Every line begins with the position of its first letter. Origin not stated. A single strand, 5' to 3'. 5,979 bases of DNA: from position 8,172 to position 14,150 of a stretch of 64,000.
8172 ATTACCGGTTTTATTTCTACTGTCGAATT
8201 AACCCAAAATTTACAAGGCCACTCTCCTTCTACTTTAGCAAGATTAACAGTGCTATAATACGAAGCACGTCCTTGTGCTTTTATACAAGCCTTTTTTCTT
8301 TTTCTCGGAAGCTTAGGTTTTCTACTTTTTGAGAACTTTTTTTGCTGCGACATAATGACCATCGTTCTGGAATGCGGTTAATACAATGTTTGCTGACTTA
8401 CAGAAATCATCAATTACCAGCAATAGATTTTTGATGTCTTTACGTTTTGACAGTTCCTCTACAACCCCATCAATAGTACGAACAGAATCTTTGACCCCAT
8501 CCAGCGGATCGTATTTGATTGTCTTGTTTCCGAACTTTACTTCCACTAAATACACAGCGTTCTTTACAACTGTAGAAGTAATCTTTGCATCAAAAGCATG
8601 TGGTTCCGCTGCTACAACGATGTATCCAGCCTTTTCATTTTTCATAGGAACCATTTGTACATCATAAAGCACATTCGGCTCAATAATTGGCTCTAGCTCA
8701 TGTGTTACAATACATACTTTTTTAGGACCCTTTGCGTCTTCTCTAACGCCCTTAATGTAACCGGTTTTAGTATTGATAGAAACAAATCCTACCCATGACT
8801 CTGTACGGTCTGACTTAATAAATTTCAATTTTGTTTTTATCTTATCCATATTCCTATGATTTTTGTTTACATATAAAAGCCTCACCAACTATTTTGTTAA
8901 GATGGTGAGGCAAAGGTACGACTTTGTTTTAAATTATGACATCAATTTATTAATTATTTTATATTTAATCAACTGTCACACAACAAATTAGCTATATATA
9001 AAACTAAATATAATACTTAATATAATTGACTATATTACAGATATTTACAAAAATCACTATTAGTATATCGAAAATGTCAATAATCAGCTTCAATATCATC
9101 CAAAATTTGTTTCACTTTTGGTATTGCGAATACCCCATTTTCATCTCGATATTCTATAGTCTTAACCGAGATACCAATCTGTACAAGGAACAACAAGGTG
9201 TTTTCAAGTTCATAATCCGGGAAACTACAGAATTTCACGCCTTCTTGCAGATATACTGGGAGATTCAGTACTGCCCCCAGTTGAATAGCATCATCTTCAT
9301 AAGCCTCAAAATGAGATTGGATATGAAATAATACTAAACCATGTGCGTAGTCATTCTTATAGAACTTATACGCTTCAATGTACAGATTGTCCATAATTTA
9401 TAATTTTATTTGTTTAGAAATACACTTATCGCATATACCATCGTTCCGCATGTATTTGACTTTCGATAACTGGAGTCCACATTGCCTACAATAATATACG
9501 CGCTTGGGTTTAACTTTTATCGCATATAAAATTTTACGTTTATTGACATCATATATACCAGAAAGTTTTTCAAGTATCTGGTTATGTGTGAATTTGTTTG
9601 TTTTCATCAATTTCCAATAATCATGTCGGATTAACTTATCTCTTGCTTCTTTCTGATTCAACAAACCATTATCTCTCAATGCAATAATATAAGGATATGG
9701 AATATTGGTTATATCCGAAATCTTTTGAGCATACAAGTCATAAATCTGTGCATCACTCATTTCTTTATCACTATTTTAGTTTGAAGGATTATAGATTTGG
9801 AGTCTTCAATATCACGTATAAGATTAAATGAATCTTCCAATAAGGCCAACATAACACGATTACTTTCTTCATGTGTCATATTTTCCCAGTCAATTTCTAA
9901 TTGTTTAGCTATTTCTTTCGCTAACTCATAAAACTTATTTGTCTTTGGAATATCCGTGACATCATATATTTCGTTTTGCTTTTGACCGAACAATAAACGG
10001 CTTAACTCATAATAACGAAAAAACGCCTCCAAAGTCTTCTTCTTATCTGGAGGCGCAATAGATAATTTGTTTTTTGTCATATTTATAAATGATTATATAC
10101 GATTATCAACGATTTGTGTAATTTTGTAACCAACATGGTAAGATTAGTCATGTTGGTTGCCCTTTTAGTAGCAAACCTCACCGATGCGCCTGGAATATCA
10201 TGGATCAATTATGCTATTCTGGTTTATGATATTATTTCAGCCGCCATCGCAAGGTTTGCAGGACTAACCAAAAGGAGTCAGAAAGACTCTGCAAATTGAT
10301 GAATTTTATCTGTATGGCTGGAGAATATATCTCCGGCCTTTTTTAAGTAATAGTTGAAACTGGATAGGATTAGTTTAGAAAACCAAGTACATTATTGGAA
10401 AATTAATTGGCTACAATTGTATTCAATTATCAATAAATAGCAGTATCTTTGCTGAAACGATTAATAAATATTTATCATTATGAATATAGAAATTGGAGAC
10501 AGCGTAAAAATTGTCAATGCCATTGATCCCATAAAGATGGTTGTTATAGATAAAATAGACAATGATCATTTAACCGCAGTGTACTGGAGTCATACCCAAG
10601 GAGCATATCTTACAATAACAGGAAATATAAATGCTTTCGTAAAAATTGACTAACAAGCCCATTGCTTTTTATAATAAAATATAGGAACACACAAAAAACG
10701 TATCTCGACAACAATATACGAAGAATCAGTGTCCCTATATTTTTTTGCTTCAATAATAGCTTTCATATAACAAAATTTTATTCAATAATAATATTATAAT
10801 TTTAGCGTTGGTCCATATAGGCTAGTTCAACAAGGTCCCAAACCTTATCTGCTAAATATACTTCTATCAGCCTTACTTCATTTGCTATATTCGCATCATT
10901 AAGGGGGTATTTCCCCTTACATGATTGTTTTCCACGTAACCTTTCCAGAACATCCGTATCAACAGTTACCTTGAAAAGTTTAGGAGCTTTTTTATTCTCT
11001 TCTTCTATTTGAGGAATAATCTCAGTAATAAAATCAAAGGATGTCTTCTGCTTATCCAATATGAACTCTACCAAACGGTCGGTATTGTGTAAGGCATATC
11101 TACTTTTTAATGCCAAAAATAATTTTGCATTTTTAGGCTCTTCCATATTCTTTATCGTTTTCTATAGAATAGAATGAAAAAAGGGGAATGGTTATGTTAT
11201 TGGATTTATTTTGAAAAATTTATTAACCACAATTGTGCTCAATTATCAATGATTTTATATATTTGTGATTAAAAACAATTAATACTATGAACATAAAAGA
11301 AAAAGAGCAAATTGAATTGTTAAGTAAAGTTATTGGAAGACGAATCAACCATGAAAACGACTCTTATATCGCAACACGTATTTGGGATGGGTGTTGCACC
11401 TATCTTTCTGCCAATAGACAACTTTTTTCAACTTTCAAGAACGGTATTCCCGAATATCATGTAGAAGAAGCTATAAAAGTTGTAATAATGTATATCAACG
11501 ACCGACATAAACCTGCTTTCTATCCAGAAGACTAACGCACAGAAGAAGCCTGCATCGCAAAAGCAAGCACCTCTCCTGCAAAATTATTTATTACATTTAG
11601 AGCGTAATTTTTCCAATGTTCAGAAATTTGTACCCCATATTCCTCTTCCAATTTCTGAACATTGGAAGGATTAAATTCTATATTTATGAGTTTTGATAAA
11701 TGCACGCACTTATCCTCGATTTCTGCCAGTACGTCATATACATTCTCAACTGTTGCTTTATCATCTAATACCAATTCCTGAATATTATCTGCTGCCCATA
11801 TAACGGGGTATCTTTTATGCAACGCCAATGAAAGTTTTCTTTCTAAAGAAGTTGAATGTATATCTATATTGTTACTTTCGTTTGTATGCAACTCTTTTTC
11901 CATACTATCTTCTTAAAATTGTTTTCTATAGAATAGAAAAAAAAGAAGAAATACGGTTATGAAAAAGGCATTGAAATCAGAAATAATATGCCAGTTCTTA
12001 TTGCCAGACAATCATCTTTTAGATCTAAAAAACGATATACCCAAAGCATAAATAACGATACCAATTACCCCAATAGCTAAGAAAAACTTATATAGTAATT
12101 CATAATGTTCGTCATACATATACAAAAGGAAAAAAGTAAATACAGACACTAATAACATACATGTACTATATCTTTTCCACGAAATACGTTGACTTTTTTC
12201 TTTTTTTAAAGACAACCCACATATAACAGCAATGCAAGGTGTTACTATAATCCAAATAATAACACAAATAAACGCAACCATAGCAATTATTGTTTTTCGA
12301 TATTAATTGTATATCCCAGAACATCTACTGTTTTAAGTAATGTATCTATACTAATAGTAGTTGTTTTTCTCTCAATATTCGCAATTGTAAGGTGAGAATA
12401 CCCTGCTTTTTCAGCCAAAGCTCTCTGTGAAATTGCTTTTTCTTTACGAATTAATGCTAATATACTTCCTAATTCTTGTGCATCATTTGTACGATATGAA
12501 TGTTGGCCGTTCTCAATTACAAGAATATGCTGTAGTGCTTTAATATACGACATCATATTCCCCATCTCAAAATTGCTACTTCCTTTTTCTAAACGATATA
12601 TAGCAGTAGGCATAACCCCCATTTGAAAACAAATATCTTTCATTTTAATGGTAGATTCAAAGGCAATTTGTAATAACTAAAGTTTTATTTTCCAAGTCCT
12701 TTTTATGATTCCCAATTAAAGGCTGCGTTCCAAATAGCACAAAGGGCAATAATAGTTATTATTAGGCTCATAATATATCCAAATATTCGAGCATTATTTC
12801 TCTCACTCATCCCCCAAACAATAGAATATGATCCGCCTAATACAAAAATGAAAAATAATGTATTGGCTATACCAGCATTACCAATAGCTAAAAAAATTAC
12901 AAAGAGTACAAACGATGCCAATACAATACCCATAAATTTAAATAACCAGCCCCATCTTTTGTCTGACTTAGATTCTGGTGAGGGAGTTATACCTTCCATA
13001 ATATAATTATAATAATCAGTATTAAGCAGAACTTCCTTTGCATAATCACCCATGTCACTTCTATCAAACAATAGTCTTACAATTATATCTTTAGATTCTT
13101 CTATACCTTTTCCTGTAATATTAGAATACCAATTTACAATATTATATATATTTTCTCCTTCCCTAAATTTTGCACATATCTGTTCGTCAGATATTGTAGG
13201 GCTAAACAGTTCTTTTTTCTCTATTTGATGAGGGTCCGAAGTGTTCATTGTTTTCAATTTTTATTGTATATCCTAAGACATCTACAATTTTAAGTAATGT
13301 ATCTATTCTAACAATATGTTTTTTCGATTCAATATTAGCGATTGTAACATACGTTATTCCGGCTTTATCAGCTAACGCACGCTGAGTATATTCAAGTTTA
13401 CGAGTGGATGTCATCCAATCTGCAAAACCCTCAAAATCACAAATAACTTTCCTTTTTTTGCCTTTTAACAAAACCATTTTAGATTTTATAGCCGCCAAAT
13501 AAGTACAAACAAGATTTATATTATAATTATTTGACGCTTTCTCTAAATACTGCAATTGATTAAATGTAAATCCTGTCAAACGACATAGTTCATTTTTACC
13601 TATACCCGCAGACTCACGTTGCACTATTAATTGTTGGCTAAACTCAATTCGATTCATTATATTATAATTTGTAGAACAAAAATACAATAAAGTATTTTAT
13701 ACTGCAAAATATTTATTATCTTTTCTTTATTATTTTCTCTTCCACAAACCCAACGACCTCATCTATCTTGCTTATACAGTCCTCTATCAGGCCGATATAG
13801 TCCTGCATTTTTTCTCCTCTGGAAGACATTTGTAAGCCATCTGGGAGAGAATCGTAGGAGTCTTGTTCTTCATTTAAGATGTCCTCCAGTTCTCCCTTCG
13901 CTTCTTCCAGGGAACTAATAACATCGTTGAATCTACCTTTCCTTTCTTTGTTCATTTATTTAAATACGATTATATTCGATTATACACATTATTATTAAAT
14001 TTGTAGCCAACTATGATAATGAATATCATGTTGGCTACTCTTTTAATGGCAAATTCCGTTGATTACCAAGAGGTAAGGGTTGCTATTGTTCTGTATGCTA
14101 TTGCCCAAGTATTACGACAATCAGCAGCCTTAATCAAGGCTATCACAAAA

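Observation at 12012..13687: Tandem duplication of a two-gene cassette: tandem-HTH XRE regulator overlapping a small multi-TM membrane protein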

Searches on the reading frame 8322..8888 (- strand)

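Call 85: search_protein_families(library=pfam, proteins=[window:8322-8888:-], max_evalue=1)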
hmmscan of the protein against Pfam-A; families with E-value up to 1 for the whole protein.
window:8322-8888:- (188 aa): 1 family
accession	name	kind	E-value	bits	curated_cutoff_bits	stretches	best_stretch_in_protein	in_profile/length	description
PF18708.6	MapZ_C2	-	0.095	13.4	27.6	1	12-47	57-93/94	MapZ extracellular C-terminal domain 2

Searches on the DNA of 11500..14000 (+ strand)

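Call 9: search_dna_similar(query=window:11500-14000:+, collection=phages, mode=distant, max_rows=20)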
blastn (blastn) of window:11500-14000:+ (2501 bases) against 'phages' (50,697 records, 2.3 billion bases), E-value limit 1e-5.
No match.

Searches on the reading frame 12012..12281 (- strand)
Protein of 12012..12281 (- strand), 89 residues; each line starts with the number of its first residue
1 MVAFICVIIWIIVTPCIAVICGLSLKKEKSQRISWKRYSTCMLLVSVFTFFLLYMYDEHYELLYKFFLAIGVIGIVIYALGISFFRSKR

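Call 8: search_protein_families(library=pfam, proteins=[window:12012-12281:-], max_evalue=1)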
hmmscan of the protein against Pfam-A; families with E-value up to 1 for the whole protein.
window:12012-12281:- (89 aa): 8 families
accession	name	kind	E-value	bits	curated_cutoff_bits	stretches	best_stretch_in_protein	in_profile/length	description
PF09721.15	Exosortase_EpsH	-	0.0044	16.9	25.7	1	12-86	30-100/254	Transmembrane exosortase (Exosortase_EpsH)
PF09586.16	YfhO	-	0.032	13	28.5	1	12-86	344-417/835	Bacterial membrane protein YfhO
PF13858.11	DUF4199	-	0.037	14.9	32.3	1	2-51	30-79/165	Protein of unknown function (DUF4199)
PF00893.25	Multi_Drug_Res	-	0.04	14.9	23.7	1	9-86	4-79/93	Small Multidrug Resistance protein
PF17367.7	NiFe_hyd_3_EhaA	-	0.044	14.4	25.5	1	5-77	12-85/97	NiFe-hydrogenase-type-3 Eha complex subunit A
PF07457.16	DUF1516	-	0.046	14.3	30.5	1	7-76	5-77/108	Protein of unknown function (DUF1516)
PF07694.17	5TM-5TMR_LYT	-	0.062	13.3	24.6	1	9-85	84-162/169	5TMR of 5TMR-LYT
PF13567.11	DUF4131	-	0.59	10.2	31.6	1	8-55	6-46/165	Domain of unknown function (DUF4131)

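Call 10: search_protein_families(library=phrogs, proteins=[window:12012-12281:-], max_evalue=0.01)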
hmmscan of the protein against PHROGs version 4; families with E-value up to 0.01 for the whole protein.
window:12012-12281:- (89 aa): 0 families

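Call 28: find_homologous_proteins(query=window:12012-12281:-, max_evalue=0.01)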
Query window:12012-12281:- (89 aa): 34 proteins with E <= 0.01 among 37 candidates.
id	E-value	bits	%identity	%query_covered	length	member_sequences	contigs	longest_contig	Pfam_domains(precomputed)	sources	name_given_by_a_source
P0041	4.1e-48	179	96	100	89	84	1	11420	-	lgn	-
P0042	4.6e-46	173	93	100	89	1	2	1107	-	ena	-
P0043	5.5e-46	173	93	100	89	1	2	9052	-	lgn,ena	-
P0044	1.9e-45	171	93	100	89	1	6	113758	-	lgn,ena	-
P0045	8.6e-45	169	90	99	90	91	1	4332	-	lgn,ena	-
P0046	6.1e-44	166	91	100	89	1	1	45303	-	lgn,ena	-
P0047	3.5e-43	164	88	94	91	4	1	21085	-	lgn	-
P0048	1.5e-42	162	87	99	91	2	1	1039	-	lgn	-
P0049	1.2e-40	156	83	99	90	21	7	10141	-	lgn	-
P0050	6.6e-33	131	71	100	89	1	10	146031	-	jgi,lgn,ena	jgi:hypothetical protein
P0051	1.1e-32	130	97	72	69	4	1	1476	-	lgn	-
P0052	5.3e-31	125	66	100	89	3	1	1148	-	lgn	-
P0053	4.4e-28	115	59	99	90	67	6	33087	-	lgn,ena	-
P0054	1.1e-25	108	93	63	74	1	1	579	-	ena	-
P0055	3.4e-25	106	58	99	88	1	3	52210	-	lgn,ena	-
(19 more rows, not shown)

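Call 40: search_protein_families(library=padloc, proteins=[window:12012-12281:-], max_evalue=0.01)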
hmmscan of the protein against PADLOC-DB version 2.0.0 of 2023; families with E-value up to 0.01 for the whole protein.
window:12012-12281:- (89 aa): 0 families

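Call 41: search_protein_families(library=ncbifam, proteins=[window:12012-12281:-], max_evalue=0.01)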
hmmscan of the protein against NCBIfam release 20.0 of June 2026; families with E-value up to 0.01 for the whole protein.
window:12012-12281:- (89 aa): 0 families

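Call 49: find_related_loci(query=window:12012-12281:-, collection=genome_contigs, flank=5000)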
Query window:12012-12281:- (89 aa) in genome_contigs; peptide patterns used: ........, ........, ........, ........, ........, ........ (x = any residue, [..] = any of these).
195 stretches matched a pattern; 1 encode a relative of the query (tblastn E <= 1e-3); 1 distinct loci.
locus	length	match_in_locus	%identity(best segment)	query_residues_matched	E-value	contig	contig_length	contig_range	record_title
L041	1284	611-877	100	1-89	4e-60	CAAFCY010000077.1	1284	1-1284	MAG TPA_asm: Clostridia bacterium, isolate HGM13643, WGS project CAAFCY010000000 data, contig: SRS075773_34_k99_72784, w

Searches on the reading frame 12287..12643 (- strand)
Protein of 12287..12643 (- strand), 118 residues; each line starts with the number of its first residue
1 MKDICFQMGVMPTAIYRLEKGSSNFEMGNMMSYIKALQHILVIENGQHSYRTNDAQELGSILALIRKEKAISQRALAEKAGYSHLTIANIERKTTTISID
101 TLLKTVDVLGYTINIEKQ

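Call 8: search_protein_families(library=pfam, proteins=[window:12287-12643:-], max_evalue=1)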
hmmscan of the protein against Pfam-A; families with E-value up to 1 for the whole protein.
window:12287-12643:- (118 aa): 6 families
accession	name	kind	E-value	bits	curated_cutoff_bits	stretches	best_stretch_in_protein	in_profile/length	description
PF01381.28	HTH_3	-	1.8e-13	50.8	23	1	63-113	2-52/55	Helix-turn-helix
PF13560.12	HTH_31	-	1.5e-07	32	27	1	57-110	1-55/64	Helix-turn-helix domain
PF12844.13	HTH_19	-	1.8e-07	31.4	30.2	1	60-112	2-54/64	Helix-turn-helix domain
PF13443.12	HTH_26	-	5.5e-05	23.8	22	1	65-113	5-54/63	Cro/C1-type HTH DNA-binding domain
PF13744.12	HTH_37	-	7.8e-05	22.8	27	1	57-115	18-77/80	Helix-turn-helix domain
PF13412.12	HTH_24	-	0.0093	16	21.9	1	61-83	8-30/48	Winged helix-turn-helix DNA-binding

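Call 10: search_protein_families(library=phrogs, proteins=[window:12287-12643:-], max_evalue=0.01)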
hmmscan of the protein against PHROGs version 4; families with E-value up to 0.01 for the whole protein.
window:12287-12643:- (118 aa): 26 families (the best 25 are shown)
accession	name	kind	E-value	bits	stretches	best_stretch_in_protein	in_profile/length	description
phrog_1373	-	transcription regulation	4.6e-15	57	2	57-116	63-122/166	transcriptional regulator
phrog_8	-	transcription regulation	3.5e-10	40.9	1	55-113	74-132/346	transcriptional regulator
phrog_2339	-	DNA, RNA and nucleotide metabolism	1.5e-09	38.8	1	57-116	25-85/98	HTH DNA binding protein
phrog_5823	-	transcription regulation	7.6e-07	29.6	1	53-110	2-60/404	transcriptional regulator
phrog_3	-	transcription regulation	1.9e-06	28.9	1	43-112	81-141/430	transcriptional repressor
phrog_8522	-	DNA, RNA and nucleotide metabolism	2.2e-06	29.1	1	67-117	17-67/71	HTH DNA binding protein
phrog_2439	-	transcription regulation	7.9e-06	26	1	58-113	8-63/367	transcriptional regulator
phrog_7241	-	transcription regulation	1.1e-05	26.5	1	60-113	64-117/122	transcriptional regulator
phrog_2967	-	transcription regulation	3.6e-05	24.4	1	53-110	6-63/225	transcriptional regulator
phrog_7126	-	DNA, RNA and nucleotide metabolism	6.2e-05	23.9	1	59-116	21-79/120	HTH DNA binding protein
phrog_29047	-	unknown function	6.5e-05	23.9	1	65-115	99-149/159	-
phrog_4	-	transcription regulation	0.00012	22.2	1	52-113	132-188/400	transcriptional repressor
phrog_1728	-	transcription regulation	0.00016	21.8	1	67-110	13-56/380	transcriptional regulator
phrog_18104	-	transcription regulation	0.00036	21.4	0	74-110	17-53/57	transcriptional regulator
phrog_147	-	transcription regulation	0.00067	21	1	58-106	5-54/100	transcriptional regulator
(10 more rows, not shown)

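Call 40: search_protein_families(library=padloc, proteins=[window:12287-12643:-], max_evalue=0.01)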
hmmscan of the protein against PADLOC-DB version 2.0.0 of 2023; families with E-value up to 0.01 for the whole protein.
window:12287-12643:- (118 aa): 9 families
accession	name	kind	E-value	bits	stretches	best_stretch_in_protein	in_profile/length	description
PDLC02926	HTH_VI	-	2.4e-09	35.3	1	58-109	2-53/92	-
PDLC03665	Control_protein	-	3.6e-06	25.1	1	63-112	14-64/77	control protein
PDLC04762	PDC-M64C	-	1.1e-05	23.5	0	65-113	35-83/97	-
PDLC03946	RmrA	-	1.6e-05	21.8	1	62-113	7-58/357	-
PDLC04142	capH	-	6.6e-05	21.9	1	61-110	10-59/103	capH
PDLC03949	RmrA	-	0.0017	15.3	1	62-112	7-57/363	-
PDLC03668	Control_protein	-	0.0033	15.9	0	62-102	13-53/79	control protein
PDLC03671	Control_protein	-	0.0057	14.9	0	66-106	23-63/84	control protein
PDLC03664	Control_protein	-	0.0074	14.7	0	53-107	9-63/74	control protein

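Call 41: search_protein_families(library=ncbifam, proteins=[window:12287-12643:-], max_evalue=0.01)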
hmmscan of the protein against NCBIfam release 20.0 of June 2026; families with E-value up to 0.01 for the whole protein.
window:12287-12643:- (118 aa): 13 families
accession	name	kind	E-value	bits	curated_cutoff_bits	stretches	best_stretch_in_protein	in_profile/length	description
TIGR03070.1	couple_hipB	subfamily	1.7e-14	53.5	71.65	1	57-112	2-57/58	type II toxin-antitoxin system Y4mF family antitoxin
NF007408.0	PRK09943.1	equivalog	6.4e-08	32.4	211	1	55-112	5-62/185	HTH-type transcriptional regulator PuuR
NF007271.0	PRK09726.1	equivalog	4.9e-06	26.4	79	1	56-112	11-67/88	type II toxin-antitoxin system antitoxin HipB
NF006015.0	PRK08154.1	subfamily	1.6e-05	24.2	204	1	51-112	24-85/314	anaerobic benzoate catabolism transcriptional regulator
NF038310.1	lysogeny_AimR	equivalog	5.4e-05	22.4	70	1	66-109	5-48/365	AimR family lysis-lysogeny pheromone receptor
NF041951.1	phage_RstR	subfamily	8.6e-05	22.8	80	1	58-110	3-55/108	RstR family transcriptional repressor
NF047948.1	male_kill_WMK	equivalog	0.00046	19.7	300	0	65-112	13-60/300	WO male-killing family protein Wmk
NF003162.0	PRK04140.1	equivalog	0.001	18.1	263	1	59-113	128-182/317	transcriptional regulator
NF038139.1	Reg_Aceta_RamB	equivalog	0.0031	16.2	700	1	59-111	4-56/465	acetate metabolism transcriptional regulator RamB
TIGR02684.1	dnstrm_HI1420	hypoth_equivalog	0.004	17.3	53.7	0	50-115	25-88/89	addiction module antidote protein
NF007257.0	PRK09706.1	subfamily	0.0051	16.6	101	1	56-109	4-57/135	transcriptional repressor DicA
TIGR03830.1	CxxCG_CxxCG_HTH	subfamily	0.006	16.4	61.8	0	48-107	56-117/127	type II TA system antitoxin MqsA family protein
NF046032.1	TransRegSlrRBacil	equivalog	0.0075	16.4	250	0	58-104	2-49/149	HTH-type transcriptional regulator SlrR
